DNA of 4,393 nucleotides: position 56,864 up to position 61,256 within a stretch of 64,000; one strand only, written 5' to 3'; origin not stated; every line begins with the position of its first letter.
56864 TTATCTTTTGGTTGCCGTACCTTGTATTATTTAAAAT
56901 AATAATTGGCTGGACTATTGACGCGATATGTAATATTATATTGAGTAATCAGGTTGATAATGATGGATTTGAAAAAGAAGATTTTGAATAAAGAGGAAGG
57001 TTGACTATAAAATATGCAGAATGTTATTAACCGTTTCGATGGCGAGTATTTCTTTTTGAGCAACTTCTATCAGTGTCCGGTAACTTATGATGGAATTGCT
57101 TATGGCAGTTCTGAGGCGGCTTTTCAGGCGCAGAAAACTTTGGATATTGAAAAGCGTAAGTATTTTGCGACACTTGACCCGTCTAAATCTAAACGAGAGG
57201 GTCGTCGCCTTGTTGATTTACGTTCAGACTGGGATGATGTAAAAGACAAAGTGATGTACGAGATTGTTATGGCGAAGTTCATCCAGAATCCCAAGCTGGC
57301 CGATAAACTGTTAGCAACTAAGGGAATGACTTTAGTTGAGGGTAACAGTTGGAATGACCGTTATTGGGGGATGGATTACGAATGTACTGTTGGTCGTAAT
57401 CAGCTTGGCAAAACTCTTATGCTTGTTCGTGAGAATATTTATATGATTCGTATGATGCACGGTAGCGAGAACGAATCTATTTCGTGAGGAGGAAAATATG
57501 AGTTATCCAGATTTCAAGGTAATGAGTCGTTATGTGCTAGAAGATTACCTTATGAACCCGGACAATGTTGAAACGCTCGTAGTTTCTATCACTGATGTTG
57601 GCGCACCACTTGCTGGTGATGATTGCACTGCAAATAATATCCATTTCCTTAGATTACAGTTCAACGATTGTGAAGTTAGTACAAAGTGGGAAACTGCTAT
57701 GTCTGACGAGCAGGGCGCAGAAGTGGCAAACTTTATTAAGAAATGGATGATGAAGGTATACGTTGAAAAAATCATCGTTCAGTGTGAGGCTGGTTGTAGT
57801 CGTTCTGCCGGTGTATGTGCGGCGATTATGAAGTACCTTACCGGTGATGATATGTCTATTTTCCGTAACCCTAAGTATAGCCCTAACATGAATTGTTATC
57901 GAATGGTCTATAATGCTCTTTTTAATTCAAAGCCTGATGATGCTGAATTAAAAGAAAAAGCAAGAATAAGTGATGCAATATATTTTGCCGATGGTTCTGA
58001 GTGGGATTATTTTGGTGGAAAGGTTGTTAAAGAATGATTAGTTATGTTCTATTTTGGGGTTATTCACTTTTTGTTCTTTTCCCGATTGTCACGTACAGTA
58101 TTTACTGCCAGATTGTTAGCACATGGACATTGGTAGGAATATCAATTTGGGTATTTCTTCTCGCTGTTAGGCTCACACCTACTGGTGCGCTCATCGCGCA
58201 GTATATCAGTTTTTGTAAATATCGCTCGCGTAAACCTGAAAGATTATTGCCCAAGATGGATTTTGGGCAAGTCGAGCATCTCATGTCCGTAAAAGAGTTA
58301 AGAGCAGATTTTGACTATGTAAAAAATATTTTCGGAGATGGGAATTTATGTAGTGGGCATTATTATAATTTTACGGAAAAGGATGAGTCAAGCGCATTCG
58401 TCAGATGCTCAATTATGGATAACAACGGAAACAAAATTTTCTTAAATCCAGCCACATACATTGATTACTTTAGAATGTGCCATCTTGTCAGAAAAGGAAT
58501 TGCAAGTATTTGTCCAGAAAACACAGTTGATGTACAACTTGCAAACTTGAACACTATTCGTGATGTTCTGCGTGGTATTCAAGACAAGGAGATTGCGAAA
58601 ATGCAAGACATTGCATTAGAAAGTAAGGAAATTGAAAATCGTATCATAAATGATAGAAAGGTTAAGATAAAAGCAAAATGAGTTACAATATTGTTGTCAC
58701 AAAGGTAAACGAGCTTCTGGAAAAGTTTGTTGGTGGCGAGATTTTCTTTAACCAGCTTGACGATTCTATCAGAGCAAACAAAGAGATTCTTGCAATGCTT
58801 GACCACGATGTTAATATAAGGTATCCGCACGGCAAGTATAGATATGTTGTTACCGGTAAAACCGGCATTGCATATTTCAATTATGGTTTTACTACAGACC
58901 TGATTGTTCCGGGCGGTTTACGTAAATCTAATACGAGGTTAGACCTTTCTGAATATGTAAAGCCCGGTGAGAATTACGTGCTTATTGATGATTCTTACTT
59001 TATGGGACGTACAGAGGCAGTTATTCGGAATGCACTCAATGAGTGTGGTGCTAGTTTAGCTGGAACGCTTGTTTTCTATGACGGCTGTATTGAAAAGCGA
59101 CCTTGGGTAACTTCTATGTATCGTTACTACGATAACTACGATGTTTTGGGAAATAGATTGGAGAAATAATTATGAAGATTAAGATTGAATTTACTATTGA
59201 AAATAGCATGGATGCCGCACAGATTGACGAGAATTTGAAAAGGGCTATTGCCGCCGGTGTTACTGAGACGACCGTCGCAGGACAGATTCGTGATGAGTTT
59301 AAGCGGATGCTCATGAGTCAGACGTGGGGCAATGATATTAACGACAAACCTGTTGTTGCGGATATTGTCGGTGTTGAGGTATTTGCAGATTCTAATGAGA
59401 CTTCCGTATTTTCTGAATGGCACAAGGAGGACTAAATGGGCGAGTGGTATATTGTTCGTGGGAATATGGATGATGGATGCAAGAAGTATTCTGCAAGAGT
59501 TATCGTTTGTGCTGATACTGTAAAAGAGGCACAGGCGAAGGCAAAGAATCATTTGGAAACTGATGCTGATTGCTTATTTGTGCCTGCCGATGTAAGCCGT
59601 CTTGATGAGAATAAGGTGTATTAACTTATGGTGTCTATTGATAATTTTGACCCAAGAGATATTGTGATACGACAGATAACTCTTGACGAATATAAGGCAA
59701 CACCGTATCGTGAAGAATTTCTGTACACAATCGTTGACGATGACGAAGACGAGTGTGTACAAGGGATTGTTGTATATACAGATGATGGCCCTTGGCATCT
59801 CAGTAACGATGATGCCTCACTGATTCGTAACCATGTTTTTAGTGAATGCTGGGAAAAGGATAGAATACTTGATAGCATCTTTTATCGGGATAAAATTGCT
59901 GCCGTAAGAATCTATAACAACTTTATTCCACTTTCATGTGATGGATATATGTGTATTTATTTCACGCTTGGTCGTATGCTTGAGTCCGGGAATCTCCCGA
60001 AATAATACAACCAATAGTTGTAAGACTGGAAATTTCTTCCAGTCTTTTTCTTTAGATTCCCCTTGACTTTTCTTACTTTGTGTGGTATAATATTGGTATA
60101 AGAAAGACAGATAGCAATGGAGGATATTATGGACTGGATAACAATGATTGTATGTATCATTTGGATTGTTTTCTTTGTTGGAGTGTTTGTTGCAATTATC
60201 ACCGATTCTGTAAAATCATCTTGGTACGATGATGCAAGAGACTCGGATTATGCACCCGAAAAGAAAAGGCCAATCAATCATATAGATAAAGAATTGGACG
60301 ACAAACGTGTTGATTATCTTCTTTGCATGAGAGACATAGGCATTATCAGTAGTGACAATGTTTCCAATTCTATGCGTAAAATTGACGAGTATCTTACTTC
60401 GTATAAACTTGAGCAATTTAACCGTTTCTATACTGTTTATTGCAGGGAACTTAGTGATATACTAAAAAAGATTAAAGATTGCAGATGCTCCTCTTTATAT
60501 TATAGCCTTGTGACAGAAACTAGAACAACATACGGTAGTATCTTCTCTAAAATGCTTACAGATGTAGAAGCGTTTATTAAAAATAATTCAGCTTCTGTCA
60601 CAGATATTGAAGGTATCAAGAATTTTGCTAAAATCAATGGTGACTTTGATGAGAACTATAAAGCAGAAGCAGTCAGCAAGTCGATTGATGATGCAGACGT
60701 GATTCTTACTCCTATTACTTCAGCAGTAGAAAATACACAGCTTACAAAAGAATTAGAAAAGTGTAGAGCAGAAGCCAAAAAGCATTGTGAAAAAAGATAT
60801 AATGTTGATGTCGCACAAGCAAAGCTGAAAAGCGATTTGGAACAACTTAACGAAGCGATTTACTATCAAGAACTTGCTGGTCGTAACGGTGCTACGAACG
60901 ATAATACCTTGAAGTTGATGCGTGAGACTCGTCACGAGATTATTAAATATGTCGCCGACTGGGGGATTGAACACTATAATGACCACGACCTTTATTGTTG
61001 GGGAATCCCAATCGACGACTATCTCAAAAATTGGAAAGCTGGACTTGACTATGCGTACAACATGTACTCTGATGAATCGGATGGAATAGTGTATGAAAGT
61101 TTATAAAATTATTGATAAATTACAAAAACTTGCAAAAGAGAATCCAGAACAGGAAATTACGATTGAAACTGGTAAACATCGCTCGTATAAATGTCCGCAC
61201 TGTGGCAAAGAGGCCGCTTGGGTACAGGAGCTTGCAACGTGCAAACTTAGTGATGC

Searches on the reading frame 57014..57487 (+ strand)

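Call 75: search_protein_families(library=pfam, max_evalue=0.001, proteins=[window:57014-57487:+])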
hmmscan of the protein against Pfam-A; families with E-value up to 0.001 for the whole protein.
window:57014-57487:+ (157 aa): 2 families
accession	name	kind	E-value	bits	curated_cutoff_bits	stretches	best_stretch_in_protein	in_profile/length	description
PF08719.17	NADAR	-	7.8e-29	101.5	35.1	1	10-142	8-162/163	NADAR domain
PF08010.17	Phage_30_3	-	3.5e-06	27.3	36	1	15-107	7-110/138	Bacteriophage protein GP30.3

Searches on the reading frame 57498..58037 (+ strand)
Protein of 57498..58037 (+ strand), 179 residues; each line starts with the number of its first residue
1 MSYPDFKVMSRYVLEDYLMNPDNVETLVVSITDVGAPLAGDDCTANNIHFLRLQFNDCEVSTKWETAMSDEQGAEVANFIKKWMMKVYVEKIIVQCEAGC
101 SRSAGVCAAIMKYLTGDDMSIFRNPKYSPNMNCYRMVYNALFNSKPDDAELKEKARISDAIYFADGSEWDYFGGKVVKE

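Call 75: search_protein_families(library=pfam, max_evalue=0.001, proteins=[window:57498-58037:+])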
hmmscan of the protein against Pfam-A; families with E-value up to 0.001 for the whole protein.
window:57498-58037:+ (179 aa): 1 family
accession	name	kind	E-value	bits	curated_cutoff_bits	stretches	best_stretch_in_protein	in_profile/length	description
PF00782.25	DSPc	-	1.1e-06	28.9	33.5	1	45-114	37-99/133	Dual specificity phosphatase, catalytic domain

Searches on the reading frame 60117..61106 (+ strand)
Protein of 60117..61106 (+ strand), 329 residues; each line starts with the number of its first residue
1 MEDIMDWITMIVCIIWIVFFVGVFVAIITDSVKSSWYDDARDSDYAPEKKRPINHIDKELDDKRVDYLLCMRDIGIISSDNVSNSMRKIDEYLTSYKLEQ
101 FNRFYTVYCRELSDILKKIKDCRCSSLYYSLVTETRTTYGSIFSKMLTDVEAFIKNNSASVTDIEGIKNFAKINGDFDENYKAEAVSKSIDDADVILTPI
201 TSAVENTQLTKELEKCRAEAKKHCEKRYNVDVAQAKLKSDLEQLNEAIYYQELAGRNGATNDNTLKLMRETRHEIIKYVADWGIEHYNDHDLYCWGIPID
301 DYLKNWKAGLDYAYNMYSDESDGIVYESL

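Call 11: search_protein_families(library=phrogs, proteins=[window:60117-61106:+])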
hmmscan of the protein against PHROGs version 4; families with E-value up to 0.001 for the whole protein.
window:60117-61106:+ (329 aa): 0 families

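Call 81: search_solved_structures(query=window:60117-61106:+, max_evalue=1)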
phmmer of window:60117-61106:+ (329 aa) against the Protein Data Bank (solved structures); distinct sequences matched with E-value up to 1: 4.
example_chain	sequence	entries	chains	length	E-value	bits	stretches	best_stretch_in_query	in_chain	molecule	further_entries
7d9n_A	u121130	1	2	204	0.082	15.4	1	200-320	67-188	Lamin-A/C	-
6snz_A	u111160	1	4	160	0.11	15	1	200-320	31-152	Prelamin-A/C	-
5kwy_C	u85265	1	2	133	0.62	12.6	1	266-300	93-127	Epididymal secretory protein E1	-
6w5v_D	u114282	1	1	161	0.79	12.2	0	266-300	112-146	NPC intracellular cholesterol transporter 2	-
